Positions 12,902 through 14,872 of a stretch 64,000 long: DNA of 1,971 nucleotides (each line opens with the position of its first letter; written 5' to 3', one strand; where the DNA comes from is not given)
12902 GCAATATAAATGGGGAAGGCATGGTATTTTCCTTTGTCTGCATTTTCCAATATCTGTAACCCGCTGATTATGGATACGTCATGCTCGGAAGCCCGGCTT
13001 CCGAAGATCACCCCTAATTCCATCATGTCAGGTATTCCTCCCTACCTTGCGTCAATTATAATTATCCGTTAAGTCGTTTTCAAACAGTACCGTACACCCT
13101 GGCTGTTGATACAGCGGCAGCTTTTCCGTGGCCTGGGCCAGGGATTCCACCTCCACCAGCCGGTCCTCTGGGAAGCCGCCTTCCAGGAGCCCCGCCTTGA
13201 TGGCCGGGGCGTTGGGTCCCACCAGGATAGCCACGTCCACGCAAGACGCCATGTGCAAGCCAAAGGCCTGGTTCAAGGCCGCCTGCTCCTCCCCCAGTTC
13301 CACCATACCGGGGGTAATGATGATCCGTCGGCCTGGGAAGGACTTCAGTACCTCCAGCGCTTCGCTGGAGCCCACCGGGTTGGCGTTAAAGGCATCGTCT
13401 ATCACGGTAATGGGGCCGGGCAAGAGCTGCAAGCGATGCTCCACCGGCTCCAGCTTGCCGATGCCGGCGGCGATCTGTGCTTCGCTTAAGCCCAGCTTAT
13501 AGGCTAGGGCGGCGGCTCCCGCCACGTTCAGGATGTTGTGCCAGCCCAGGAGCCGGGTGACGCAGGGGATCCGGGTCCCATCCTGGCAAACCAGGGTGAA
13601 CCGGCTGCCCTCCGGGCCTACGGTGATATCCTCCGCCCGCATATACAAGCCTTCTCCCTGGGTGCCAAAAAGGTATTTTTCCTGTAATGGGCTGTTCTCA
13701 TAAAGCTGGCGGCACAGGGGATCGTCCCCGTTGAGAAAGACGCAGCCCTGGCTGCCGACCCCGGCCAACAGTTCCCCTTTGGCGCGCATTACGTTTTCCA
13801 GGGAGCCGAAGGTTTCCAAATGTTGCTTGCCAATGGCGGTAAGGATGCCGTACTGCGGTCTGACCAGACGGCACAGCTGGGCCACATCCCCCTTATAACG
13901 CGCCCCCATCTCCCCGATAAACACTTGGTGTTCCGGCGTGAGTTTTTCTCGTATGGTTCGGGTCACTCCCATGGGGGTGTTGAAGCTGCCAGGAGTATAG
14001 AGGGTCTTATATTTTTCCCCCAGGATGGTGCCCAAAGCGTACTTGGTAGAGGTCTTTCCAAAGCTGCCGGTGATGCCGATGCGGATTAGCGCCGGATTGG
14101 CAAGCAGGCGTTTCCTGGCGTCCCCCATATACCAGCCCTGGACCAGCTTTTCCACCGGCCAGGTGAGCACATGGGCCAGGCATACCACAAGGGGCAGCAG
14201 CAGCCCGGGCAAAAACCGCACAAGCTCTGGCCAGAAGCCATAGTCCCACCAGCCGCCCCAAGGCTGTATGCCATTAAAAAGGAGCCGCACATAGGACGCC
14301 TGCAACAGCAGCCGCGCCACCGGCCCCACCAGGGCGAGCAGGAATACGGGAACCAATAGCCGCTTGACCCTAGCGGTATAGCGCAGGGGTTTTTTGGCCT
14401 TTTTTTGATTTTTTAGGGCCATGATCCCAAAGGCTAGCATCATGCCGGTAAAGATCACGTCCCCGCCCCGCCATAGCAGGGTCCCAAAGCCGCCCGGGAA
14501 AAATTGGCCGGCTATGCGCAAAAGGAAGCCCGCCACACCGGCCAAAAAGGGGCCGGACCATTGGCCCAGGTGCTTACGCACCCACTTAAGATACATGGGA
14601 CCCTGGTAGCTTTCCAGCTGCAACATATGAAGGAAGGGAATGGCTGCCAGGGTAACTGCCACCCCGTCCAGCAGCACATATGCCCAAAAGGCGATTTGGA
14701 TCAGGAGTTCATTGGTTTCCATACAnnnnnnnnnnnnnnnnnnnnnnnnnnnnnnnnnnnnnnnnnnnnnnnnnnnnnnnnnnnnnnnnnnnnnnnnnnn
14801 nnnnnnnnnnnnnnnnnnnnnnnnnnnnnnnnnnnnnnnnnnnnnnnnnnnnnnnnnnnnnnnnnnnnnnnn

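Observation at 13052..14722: MurF-like ligase whose N-terminal substrate-binding domain is replaced by a ~190-residue polytopic membrane domain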

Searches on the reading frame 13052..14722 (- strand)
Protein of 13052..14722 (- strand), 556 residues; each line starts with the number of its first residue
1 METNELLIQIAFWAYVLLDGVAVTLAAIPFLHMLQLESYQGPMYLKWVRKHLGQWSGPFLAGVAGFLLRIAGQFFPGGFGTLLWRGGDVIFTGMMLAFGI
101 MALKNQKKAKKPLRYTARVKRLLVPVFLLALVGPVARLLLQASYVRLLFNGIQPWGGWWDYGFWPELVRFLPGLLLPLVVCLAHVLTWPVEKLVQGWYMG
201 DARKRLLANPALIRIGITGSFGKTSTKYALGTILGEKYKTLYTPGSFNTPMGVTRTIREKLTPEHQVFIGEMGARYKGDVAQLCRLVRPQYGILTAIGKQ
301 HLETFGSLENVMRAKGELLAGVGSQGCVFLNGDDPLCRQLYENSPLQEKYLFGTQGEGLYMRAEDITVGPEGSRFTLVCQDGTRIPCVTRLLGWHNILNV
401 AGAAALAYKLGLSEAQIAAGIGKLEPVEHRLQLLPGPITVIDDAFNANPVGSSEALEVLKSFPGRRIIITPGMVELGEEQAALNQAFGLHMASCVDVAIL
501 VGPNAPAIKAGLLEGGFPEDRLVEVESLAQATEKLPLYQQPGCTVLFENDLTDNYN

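Call 3: search_protein_families(library=pfam, proteins=[window:13052-14722:-], max_evalue=0.01)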
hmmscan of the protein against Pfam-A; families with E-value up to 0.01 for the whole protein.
window:13052-14722:- (556 aa): 2 families
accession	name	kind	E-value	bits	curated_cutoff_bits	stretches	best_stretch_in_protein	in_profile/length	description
PF08245.18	Mur_ligase_M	-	1.4e-38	133.3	24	1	217-407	1-200/200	Mur ligase middle domain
PF02875.26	Mur_ligase_C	-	8.3e-12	46.5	28.4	1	429-547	1-123/127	Mur ligase, glutamate ligase domain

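Call 4: search_protein_families(library=ncbifam, proteins=[window:13052-14722:-], max_evalue=0.01)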
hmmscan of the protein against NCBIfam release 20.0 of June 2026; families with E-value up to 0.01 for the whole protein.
window:13052-14722:- (556 aa): 21 families
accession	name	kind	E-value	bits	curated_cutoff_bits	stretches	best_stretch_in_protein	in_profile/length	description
TIGR01143.1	murF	subfamily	5.9e-68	229.7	288.6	1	211-547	73-403/418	UDP-N-acetylmuramoyl-tripeptide--D-alanyl-D-alanine ligase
NF008896.0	PRK11929.1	equivalog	8.4e-52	176.1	1023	1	215-512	607-910/965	bifunctional UDP-N-acetylmuramoyl-L-alanyl-D-glutamate--2,6-diaminopimelate ligase MurE/UDP-N-acetylmuramoyl-tripeptide--D-alanyl-D-alanine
NF008041.0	PRK10773.1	equivalog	4.3e-46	157.6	551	1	215-510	103-400/453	UDP-N-acetylmuramoyl-tripeptide--D-alanyl-D-alanine ligase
NF010693.0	PRK14093.1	equivalog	2.1e-33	115.7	544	1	215-504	111-410/479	UDP-N-acetylmuramoylalanyl-D-glutamyl-2,6-diaminopimelate--D-alanyl-D-alanine ligase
NF008897.0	PRK11930.1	equivalog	2.5e-29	101.9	804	1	215-502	110-398/822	bifunctional UDP-N-acetylmuramoyl-tripeptide:D-alanyl-D-alanine ligase/alanine racemase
NF001126.0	PRK00139.1-4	equivalog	8.1e-19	67.5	373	1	214-468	106-371/486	UDP-N-acetylmuramoyl-L-alanyl-D-glutamate--2,6-diaminopimelate ligase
TIGR01082.1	murC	equivalog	3e-17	62.9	335.1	1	214-459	102-337/449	UDP-N-acetylmuramate--L-alanine ligase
TIGR01087.1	murD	equivalog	3.2e-16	59.5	211.95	1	215-547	107-415/441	UDP-N-acetylmuramoyl-L-alanine--D-glutamate ligase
TIGR01085.1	murE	subfamily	1.5e-15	57.1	257.3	1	287-469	176-362/472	UDP-N-acetylmuramyl-tripeptide synthetase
NF053645.1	pMurC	equivalog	3.1e-15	55.8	560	2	215-353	105-244/492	pseudomurein biosynthesis peptide ligase pMurC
NF001124.0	PRK00139.1-2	equivalog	6.4e-14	51.6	476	1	205-473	102-385/500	UDP-N-acetylmuramoyl-L-alanyl-D-glutamate--2,6-diaminopimelate ligase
NF053648.1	pMurE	equivalog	2.1e-11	43.2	600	1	213-457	99-346/464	pseudomurein biosynthesis peptide ligase pMurE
NF010628.0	PRK14022.1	equivalog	2.2e-09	36.6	536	1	212-508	111-408/483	UDP-N-acetylmuramoyl-L-alanyl-D-glutamate--L-lysine ligase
TIGR01081.1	mpl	equivalog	7.3e-08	31.8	388.7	1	215-464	105-348/448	UDP-N-acetylmuramate:L-alanyl-gamma-D-glutamyl-meso-diaminopimelate ligase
NF011171.0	PRK14573.1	equivalog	1.7e-07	29.5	1015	1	213-464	105-341/809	bifunctional UDP-N-acetylmuramate--L-alanine ligase/D-alanine--D-alanine ligase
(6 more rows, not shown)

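Call 8: find_homologous_proteins(query=window:13052-14722:-, max_evalue=1e-10)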
Query window:13052-14722:- (556 aa): 7914 proteins with E <= 1e-10 among 8000 candidates; the best 120 are listed.
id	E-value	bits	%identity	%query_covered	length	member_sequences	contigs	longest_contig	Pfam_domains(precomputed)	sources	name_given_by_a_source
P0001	0.0e+0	1263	99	100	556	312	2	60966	PF02875.27,PF08245.19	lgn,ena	-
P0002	9.5e-280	948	74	100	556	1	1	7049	PF02875.27,PF08245.19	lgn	-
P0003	2.4e-279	946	74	100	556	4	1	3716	PF02875.27,PF08245.19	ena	-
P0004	6.6e-277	938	72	100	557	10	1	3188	PF02875.27,PF08245.19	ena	-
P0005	1.4e-275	934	73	100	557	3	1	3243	PF02875.27,PF08245.19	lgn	-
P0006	2.0e-275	933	72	100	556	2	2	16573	PF02875.27,PF08245.19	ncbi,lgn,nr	ncbi:MAG: UDP-N-acetylmuramoyl-tripeptide--D-alanyl-D-alanine ligase [Candidatus Pelethousia sp.]|nr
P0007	2.1e-275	933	71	100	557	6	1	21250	PF02875.27,PF08245.19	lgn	-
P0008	1.8e-273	927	71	100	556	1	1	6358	PF02875.27,PF08245.19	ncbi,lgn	-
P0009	1.6e-272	924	71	100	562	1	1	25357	PF02875.27,PF08245.19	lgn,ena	-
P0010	2.2e-265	900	69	100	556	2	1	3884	PF02875.27,PF08245.19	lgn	-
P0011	7.6e-265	898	98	72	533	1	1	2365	PF08245.19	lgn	-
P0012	1.4e-256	871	68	100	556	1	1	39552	PF02875.27,PF08245.19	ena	-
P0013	8.6e-210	717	62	94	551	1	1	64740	PF02875.27,PF08245.19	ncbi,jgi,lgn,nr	ncbi:MAG: UDP-N-acetylmuramoyl-tripeptide--D-alanyl-D-alanine ligase [Christensenellaceae bacterium]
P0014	1.3e-205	703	93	59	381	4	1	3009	PF08245.19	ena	-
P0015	9.9e-195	667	57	97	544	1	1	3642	PF02875.27,PF08245.19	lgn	-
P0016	5.4e-194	665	56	95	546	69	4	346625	PF02875.27,PF08245.19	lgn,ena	-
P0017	1.2e-193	663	57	95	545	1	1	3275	PF02875.27,PF08245.19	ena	-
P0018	2.2e-193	663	55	99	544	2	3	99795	PF02875.27,PF08245.19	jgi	-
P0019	2.2e-192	659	57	97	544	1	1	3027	PF02875.27,PF08245.19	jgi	-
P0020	6.8e-191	654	57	95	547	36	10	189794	PF02875.27,PF08245.19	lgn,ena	-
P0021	1.2e-190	654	55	99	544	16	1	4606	PF02875.27,PF08245.19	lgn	-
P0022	1.7e-190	653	57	97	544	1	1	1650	PF02875.27,PF08245.19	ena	-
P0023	4.6e-190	652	56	97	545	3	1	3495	PF02875.27,PF08245.19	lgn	-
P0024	5.2e-190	651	57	97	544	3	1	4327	PF02875.27,PF08245.19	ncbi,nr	ncbi:MAG: UDP-N-acetylmuramoyl-tripeptide--D-alanyl-D-alanine ligase [Clostridia bacterium]|nr:UDP-N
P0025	3.9e-189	648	56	98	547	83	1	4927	PF02875.27,PF08245.19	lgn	-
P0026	5.3e-189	648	55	99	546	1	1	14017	PF02875.27,PF08245.19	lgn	-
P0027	1.8e-188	646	55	98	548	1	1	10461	PF02875.27,PF08245.19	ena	-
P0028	1.8e-187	643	55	98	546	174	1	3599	PF02875.27,PF08245.19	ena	-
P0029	2.2e-186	639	54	99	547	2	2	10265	PF02875.27,PF08245.19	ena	-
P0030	4.4e-186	638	55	99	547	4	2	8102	PF02875.27,PF08245.19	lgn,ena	-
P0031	6.4e-186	638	54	95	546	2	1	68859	PF02875.27,PF08245.19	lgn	-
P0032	1.1e-185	637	55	95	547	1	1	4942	PF02875.27,PF08245.19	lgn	-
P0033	1.4e-185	637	55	99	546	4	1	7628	PF02875.27,PF08245.19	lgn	-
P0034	8.4e-185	634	55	95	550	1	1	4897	PF02875.27,PF08245.19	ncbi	-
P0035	1.1e-184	634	55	98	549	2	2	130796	PF02875.27,PF08245.19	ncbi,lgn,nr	ncbi:MAG: UDP-N-acetylmuramoyl-tripeptide--D-alanyl-D-alanine ligase [Clostridiaceae bacterium]|nr:U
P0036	2.9e-184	632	54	95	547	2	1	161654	PF02875.27,PF08245.19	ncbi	-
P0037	4.0e-184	632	56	95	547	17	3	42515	PF02875.27,PF08245.19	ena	-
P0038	7.1e-183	628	54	95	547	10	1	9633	PF02875.27,PF08245.19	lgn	-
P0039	2.5e-181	623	53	98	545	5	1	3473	PF02875.27,PF08245.19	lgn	-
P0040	6.6e-181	621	55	94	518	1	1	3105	PF02875.27,PF08245.19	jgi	-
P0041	1.9e-180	620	53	98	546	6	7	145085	PF02875.27,PF08245.19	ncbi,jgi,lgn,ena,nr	ncbi:MAG: UDP-N-acetylmuramoyl-tripeptide--D-alanyl-D-alanine ligase [Firmicutes bacterium ADurb.Bin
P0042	2.1e-180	620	54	97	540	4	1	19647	PF02875.27,PF08245.19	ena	-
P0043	4.4e-180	619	56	97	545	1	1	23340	PF02875.27,PF08245.19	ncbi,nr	ncbi:MAG TPA: Mur ligase family protein [Feifaniaceae bacterium]|nr:Mur ligase family protein [Feifa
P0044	7.0e-180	618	53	100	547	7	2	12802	PF02875.27,PF08245.19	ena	-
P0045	1.5e-179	617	56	97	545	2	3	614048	PF02875.27,PF08245.19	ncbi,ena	-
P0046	4.5e-179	615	54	95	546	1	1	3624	PF02875.27,PF08245.19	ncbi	-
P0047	4.9e-179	615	53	97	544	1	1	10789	PF02875.27,PF08245.19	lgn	-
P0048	5.0e-179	615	53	97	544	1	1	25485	PF02875.27,PF08245.19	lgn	-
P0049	7.1e-179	615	57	95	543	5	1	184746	PF02875.27,PF08245.19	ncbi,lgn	-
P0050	9.2e-179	614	55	97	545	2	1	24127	PF02875.27,PF08245.19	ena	-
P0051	9.9e-179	614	57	95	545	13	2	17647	PF02875.27,PF08245.19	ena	-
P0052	2.1e-178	613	54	97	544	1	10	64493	PF02875.27,PF08245.19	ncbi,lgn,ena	-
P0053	5.8e-178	612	52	98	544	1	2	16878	PF02875.27,PF08245.19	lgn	-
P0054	7.7e-178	611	52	100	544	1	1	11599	PF02875.27,PF08245.19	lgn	-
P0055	9.1e-178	611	53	99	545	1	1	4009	PF02875.27,PF08245.19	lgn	-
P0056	1.0e-177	611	53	97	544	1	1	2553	PF02875.27,PF08245.19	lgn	-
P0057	2.2e-177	610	53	99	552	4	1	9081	PF02875.27,PF08245.19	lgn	-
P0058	2.9e-177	609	53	98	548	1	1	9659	PF02875.27,PF08245.19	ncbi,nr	ncbi:MAG TPA: UDP-N-acetylmuramoyl-tripeptide--D-alanyl-D-alanine ligase [Clostridia bacterium]|nr:U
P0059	5.2e-177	608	54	98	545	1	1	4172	PF02875.27,PF08245.19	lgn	-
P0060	5.3e-177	608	53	99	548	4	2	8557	PF02875.27,PF08245.19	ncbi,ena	-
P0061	1.1e-176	607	52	97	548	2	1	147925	PF02875.27,PF08245.19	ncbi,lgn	ncbi:MAG: UDP-N-acetylmuramoyl-tripeptide--D-alanyl-D-alanine ligase [Clostridia bacterium]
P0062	1.6e-176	607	53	95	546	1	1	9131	PF02875.27,PF08245.19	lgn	-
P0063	3.8e-176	606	55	97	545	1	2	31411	PF02875.27,PF08245.19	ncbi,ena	-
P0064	4.2e-176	605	56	95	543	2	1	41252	PF02875.27,PF08245.19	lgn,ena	-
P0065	4.6e-176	605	53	96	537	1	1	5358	PF02875.27,PF08245.19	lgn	-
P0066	1.6e-175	604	56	95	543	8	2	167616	PF02875.27,PF08245.19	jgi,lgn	jgi:UDP-N-acetylmuramoyl-tripeptide--D-alanyl-D-alanine ligase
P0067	2.7e-175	603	52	97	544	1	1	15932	PF02875.27,PF08245.19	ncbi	-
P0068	5.7e-175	602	55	95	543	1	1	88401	PF02875.27,PF08245.19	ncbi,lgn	-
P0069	9.6e-175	601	52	97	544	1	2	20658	PF02875.27,PF08245.19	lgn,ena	-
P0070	4.2e-173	596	54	94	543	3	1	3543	PF02875.27,PF08245.19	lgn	-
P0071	8.4e-173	595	52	97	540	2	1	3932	PF02875.27,PF08245.19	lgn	-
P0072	2.9e-171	589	52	97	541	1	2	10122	PF02875.27,PF08245.19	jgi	-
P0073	8.6e-171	588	51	100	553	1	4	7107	PF02875.27,PF08245.19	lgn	-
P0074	1.4e-170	587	52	99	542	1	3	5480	PF02875.27,PF08245.19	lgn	-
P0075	1.8e-170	587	51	95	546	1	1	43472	PF02875.27,PF08245.19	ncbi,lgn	-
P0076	1.8e-170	587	51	99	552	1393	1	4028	PF02875.27,PF08245.19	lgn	-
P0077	3.2e-170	586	53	97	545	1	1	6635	PF02875.27,PF08245.19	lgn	-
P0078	3.6e-170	586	51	97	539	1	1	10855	PF02875.27,PF08245.19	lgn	-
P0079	3.8e-170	586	53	99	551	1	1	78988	PF02875.27,PF08245.19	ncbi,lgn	-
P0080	5.1e-170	585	53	94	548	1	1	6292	PF02875.27,PF08245.19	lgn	-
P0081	5.3e-170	585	50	99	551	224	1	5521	PF02875.27,PF08245.19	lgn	-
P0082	7.5e-170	585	51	99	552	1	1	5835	PF02875.27,PF08245.19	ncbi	-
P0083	2.2e-169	583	51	99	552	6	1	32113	PF02875.27,PF08245.19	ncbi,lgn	-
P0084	7.5e-169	582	53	95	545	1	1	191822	PF02875.27,PF08245.19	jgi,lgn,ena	-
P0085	2.1e-168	580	51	97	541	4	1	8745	PF02875.27,PF08245.19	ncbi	-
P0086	2.2e-168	580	52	99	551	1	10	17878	PF02875.27,PF08245.19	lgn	-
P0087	2.4e-168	580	53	95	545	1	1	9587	PF02875.27,PF08245.19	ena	-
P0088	4.1e-168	579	51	99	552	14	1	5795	PF02875.27,PF08245.19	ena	-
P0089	6.3e-168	578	51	99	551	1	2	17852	PF02875.27,PF08245.19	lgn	-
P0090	6.3e-168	578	51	99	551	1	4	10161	PF02875.27,PF08245.19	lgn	-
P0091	8.2e-168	578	51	98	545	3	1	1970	PF02875.27,PF08245.19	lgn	-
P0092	9.3e-168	578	51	99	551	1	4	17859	PF02875.27,PF08245.19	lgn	-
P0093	1.3e-167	577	51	99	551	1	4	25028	PF02875.27,PF08245.19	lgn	-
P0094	3.0e-167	576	49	97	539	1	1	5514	PF02875.27,PF08245.19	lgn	-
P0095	1.3e-166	574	51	95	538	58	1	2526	PF02875.27,PF08245.19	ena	-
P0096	1.5e-166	574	49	98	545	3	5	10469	PF02875.27,PF08245.19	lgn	-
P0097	4.4e-166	572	52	98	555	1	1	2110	PF02875.27,PF08245.19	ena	-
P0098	6.9e-166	572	51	99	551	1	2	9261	PF02875.27,PF08245.19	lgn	-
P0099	7.2e-164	565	51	96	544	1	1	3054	PF02875.27,PF08245.19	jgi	jgi:UDP-N-acetylmuramoyl-tripeptide--D-alanyl-D-alanine ligase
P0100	9.7e-164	565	51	98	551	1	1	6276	PF02875.27,PF08245.19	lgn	-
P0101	2.2e-162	560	50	95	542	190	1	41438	PF02875.27,PF08245.19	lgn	-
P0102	9.4e-162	558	50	98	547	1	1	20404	PF02875.27,PF08245.19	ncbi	-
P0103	1.3e-161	558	51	95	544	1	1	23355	PF02875.27,PF08245.19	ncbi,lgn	-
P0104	4.7e-161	556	59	74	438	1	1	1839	PF02875.27,PF08245.19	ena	-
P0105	1.5e-160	554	48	99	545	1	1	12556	PF02875.27,PF08245.19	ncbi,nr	ncbi:UDP-N-acetylmuramoyl-tripeptide--D-alanyl-D-alanine ligase [Christensenellaceae bacterium Ottes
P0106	4.7e-160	552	51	97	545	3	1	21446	PF02875.27,PF08245.19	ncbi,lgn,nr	ncbi:MAG: UDP-N-acetylmuramoyl-tripeptide--D-alanyl-D-alanine ligase [Firmicutes bacterium ADurb.Bin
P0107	6.3e-160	552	49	98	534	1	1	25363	PF02875.27,PF08245.19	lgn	-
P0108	2.3e-159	550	51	98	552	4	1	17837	PF02875.27,PF08245.19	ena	-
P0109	4.2e-159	549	50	95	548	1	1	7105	PF02875.27,PF08245.19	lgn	-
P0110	4.8e-159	549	52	98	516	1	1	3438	PF02875.27,PF08245.19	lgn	-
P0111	4.9e-159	549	49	95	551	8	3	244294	PF02875.27,PF08245.19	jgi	-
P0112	2.2e-158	547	50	97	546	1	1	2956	PF02875.27,PF08245.19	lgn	-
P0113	2.4e-158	547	49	99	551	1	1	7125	PF02875.27,PF08245.19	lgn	-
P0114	3.1e-158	546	52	94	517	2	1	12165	PF02875.27,PF08245.19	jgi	jgi:UDP-N-acetylmuramoyl-tripeptide--D-alanyl-D-alanine ligase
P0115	3.2e-156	540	50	97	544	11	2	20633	PF02875.27,PF08245.19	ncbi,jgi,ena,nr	ncbi:MAG TPA: UDP-N-acetylmuramoyl-tripeptide--D-alanyl-D-alanine ligase [Clostridia bacterium]|nr:U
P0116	6.1e-156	539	50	97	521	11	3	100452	PF02875.27,PF08245.19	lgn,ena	-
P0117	5.5e-155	536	48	97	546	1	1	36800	PF02875.27,PF08245.19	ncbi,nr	ncbi:UDP-N-acetylmuramoyl-tripeptide--D-alanyl-D-alanine ligase [Eubacteriales bacterium OttesenSCG-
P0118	1.1e-154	535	50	96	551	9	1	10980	PF02875.27,PF08245.19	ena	-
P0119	1.6e-154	534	48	95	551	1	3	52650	PF02875.27,PF08245.19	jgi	jgi:UDP-N-acetylmuramoyl-tripeptide--D-alanyl-D-alanine ligase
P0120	2.4e-154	534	50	96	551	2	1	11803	PF02875.27,PF08245.19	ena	-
